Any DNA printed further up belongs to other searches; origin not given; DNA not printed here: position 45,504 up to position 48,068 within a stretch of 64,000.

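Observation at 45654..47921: SulP/BicA-like transporter with an unassigned ~200-aa C-terminal domain after the STAS domain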

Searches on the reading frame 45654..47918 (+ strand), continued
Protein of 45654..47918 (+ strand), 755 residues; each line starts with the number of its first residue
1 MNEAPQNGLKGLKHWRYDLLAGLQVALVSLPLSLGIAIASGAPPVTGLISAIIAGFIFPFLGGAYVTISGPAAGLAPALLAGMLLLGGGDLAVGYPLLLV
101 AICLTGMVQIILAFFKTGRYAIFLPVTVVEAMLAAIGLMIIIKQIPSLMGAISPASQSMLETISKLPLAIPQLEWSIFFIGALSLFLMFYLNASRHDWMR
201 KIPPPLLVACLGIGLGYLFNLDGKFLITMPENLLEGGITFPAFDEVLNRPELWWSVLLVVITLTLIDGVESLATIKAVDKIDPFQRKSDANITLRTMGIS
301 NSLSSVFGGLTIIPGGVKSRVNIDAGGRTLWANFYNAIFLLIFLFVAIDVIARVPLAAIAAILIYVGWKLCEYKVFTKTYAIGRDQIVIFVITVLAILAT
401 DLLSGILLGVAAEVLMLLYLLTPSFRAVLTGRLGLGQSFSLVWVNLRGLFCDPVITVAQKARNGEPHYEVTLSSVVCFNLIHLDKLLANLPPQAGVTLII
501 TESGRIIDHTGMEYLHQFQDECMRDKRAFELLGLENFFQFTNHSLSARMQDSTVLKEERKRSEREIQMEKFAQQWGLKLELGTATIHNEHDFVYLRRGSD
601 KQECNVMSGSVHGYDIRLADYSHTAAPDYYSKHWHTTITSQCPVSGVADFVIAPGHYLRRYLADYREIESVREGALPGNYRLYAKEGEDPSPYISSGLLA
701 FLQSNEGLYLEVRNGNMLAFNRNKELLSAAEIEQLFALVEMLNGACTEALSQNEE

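Call 41: find_encoding_contigs(protein=P0096, flank=10000, max_places=2)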
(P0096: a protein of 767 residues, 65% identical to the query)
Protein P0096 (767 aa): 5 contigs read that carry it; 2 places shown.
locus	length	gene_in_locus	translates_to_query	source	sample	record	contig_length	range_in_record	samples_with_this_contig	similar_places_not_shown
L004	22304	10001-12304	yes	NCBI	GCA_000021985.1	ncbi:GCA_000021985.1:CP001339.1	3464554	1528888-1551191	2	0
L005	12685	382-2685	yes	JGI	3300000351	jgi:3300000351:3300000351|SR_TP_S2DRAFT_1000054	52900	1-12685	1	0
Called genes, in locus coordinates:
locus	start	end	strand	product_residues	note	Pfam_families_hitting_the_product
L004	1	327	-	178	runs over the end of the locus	PF01713:Smr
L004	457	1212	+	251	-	PF01975:SurE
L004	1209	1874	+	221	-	PF01135:PCMT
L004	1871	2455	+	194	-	PF09335:VTT_dom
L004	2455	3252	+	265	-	PF01476:LysM, PF01551:Peptidase_M23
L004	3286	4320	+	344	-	PF00140:Sigma70_r1_2, PF04542:Sigma70_r2, PF04539:Sigma70_r3, PF04545:Sigma70_r4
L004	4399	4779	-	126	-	PF04430:DUF498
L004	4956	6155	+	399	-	PF00155:Aminotran_1_2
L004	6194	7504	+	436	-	PF03447:NAD_binding_3, PF00742:Homoserine_dh, PF01842:ACT, PF13291:ACT_4 (weak), PF22629:ACT_AHAS_ss (weak)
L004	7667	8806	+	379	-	PF00291:PALP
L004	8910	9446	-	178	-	-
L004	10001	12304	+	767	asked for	PF00916:Sulfate_transp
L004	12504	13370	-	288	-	PF05673:DUF815, PF13191:AAA_16 (weak), PF00004:AAA (faint)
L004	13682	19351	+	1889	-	PF00005:ABC_tran (faint), PF01443:Viral_helicase1 (faint), PF01583:APS_kinase (faint), PF02463:SMC_N (faint), PF02492:cobW (faint), PF03193:RsgA_GTPase (faint), PF17755:UvrA_DNA-bind, PF17760:UvrA_inter, +19 more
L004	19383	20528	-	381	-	PF00990:GGDEF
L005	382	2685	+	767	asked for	PF00916:Sulfate_transp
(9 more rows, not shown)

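Call 46: search_solved_structures(query=A4, max_evalue=1, show_alignments=0)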
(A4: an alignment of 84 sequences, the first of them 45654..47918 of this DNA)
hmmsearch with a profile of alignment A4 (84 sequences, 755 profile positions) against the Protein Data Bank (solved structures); distinct sequences matched with E-value up to 1: 27.
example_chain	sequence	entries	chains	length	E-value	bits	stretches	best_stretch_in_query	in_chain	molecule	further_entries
6ki1_A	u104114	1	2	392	7e-37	130.1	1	12-402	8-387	Low affinity sulfate transporter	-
5iof_A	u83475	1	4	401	2.6e-30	108.4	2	199-414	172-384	Sulphate transporter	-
5da0_A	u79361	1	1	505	5e-30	107.4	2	199-414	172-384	Sulphate transporter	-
7v73_A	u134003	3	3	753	3.5e-22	81.5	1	12-416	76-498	Prestin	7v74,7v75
7lhv_A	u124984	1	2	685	2.5e-20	75.4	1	14-419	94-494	Sulfate transporter 4.1, chloroplastic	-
9iar_B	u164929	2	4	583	1.2e-18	69.8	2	12-196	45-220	Sodium-independent sulfate anion transporter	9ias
8opq_A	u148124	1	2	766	1.3e-15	59.8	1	18-418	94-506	Solute carrier family 26 member 6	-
7lgu_A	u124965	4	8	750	2.7e-14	55.4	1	18-425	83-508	Prestin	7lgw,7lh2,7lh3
7sun_A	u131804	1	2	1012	4.3e-14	54.8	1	18-425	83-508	Prestin, Enhanced Yellow Fluorescent Protein chimera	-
7s8x_A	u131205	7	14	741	1.4e-13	53.1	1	18-430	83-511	Prestin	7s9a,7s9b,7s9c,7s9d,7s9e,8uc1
9nf7_A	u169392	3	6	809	2.9e-12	48.7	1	17-418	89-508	Sulfate transporter | Probable Sulfate permease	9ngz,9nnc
9u9f_A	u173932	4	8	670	4e-12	48.2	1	12-415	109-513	SULTR-like phosphorus distribution transporter | Os06g0143700 protein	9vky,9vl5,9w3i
6rtc_A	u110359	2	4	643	7.9e-12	47.3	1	102-419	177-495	Solute carrier family 26 member 9,Solute carrier family 26 member 9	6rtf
9ikv_A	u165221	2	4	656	1.2e-10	43.4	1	87-418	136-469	Anion exchange transporter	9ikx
7ch1_A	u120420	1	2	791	1.4e-10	43.2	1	102-419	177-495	Solute carrier family 26 member 9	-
3oir_A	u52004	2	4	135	0.74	11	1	483-535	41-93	SULFATE TRANSPORTER SULFATE TRANSPORTER FAMILY PROTEIN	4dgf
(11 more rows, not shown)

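Call 58: predict_structure(alignment_id=A4)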
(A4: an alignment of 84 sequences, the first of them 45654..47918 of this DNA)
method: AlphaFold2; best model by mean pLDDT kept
length: 755 residues; sequences in the alignment: 84
mean_pLDDT: 78.8   pTM: 0.67
mean pLDDT of the five models: 78.8, 76.8, 71.7, 69.6, 64.4
residues with pLDDT >= 90: 105; 70-90: 505; 50-70: 113; < 50: 32
segments of 3 or more residues with pLDDT < 50: 1-6, 64-71, 313-327
pLDDT, mean of each block of 10 residues (from residue 1): 50 71 77 78 78 72 51 68 84 88 90 81 77 84 88 73 84 91 93 77 84 92 84 70 89 90 79 62 56 77 77 48 47 81 86 90 85 71 80 89 85 84 64 73 79 85 85 83 84 85 74 81 80 76 70 53 80 87 71 78 86 88 63 85 85 86 82 72 88 88 91 92 88 91 86 67
secondary structure, 60 per line:
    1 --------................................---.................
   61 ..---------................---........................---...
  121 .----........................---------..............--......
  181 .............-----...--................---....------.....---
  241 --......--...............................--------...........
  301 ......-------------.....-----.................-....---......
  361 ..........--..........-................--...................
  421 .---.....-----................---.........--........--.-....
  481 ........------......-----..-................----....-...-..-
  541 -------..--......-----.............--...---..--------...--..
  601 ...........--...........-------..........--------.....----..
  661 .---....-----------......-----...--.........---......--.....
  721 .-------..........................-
elements in order (helices of 4 or more, strands of 3 or more residues): H9-40 H44-62 H72-87 H91-114 H118-121 H126-149 H159-172 H175-193 H204-219 H233-237 H243-248 H251-281 H290-306 H320-324 H330-346 H348-351 H356-370 H373-382 H384-399 H402-421 H425-429 H435-450 E454-462 E465-472 H477-488 E495-500 H509-524 E529-532 H552-557 H563-575 E578-580 E599-611 E614-624 E632-641 E650-654 E665-668 E680-685 H696-704 E708-713 E716-721 H729-754

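Call 60: fold_search(model_id=the predicted structure, library=pdb)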
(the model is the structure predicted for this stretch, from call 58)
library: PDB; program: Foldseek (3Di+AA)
matches with E <= 10: 445; with E <= 0.001: 109
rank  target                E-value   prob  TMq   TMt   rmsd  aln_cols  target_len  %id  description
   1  7lhv_A                5.2e-16  1.00  0.48  0.61  11.7       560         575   19  Structure of Arabidopsis thaliana sulfate transporter AtSULTR4;1 (released 2021-08-11)
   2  9ias_A                2.0e-15  1.00  0.45  0.62  12.6       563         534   19  Sulfate transporter SLC26A11 in nanodiscs with nanobody Nb4 (released 2026-03-04)
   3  5da0_A                2.5e-15  1.00  0.43  0.68  14.0       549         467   21  Structure of the the SLC26 transporter SLC26Dg in complex with a nanobody (released 2015-09-09)
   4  7v75                  3.8e-15  1.00  0.48  0.59  15.1       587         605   19  Thermostabilized human prestin in complex with salicylate (released 2022-08-31)
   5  7v73                  3.8e-15  1.00  0.46  0.57  11.9       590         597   20  Thermostabilized human prestin in complex with chloride (released 2022-08-31)
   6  8opq_A                4.5e-15  1.00  0.46  0.53  14.2       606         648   17  Structure of Human Solute Carrier 26 family member A6 (SLC26A6) anion transporter in an inward-facing state (released 2023-05-17)
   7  9iar_A                1.5e-14  1.00  0.43  0.57  12.7       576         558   18  Sulfate transporter SLC26A11 in nanodiscs with nanobody Nb11 (released 2026-03-04)
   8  7lgu_A                3.2e-14  1.00  0.46  0.50  12.3       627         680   16  Structure of human prestin in the presence of NaCl (released 2021-08-25)
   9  7ch1_A                4.4e-14  1.00  0.47  0.54  12.9       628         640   16  The overall structure of SLC26A9 (released 2020-08-26)
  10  6ki1_A                1.1e-13  1.00  0.45  0.84   3.4       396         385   23  The transmembrane domain of a cyanobacterium bicarbonate transporter BicA (released 2019-11-20)
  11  6ki1_B                1.1e-13  1.00  0.46  0.84   3.9       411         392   22  The transmembrane domain of a cyanobacterium bicarbonate transporter BicA (released 2019-11-20)
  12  8uc1_A                1.2e-13  1.00  0.47  0.52  12.0       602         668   16  Cryo-EM structure of dolphin Prestin in low Cl buffer (released 2023-12-13)
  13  9ikx_A                1.2e-13  1.00  0.47  0.62  10.8       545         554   17  human SLC26A7 apo state (released 2025-07-02)
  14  7sun_A                1.2e-13  1.00  0.47  0.52  12.4       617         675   16  Atomic model of prestin from gerbil (Meriones unguiculatus) (released 2022-01-12)
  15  8x1r_A                1.5e-13  1.00  0.46  0.49  14.5       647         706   14  Cryo-EM structure of human DRA (SLC26A3) bound with chloride (released 2025-05-14)
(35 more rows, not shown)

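Call 88: search_protein_families(library=ncbifam, proteins=[P0096], max_evalue=0.01)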
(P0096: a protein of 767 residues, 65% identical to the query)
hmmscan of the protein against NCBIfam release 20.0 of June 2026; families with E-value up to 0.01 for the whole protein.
P0096 (767 aa): 3 families
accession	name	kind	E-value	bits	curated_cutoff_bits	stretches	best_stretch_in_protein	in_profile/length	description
TIGR00815.1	sulP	subfamily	1e-44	153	380.45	1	16-418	15-422/565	sulfate permease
NF050096.1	BicarbTportBicA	equivalog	3.6e-41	141.3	880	1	12-415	9-403/547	bicarbonate transporter BicA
NF008660.1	PRK11660.1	equivalog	1.7e-34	119.1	614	2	13-222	27-226/572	C4-dicarboxylic acid transporter DauA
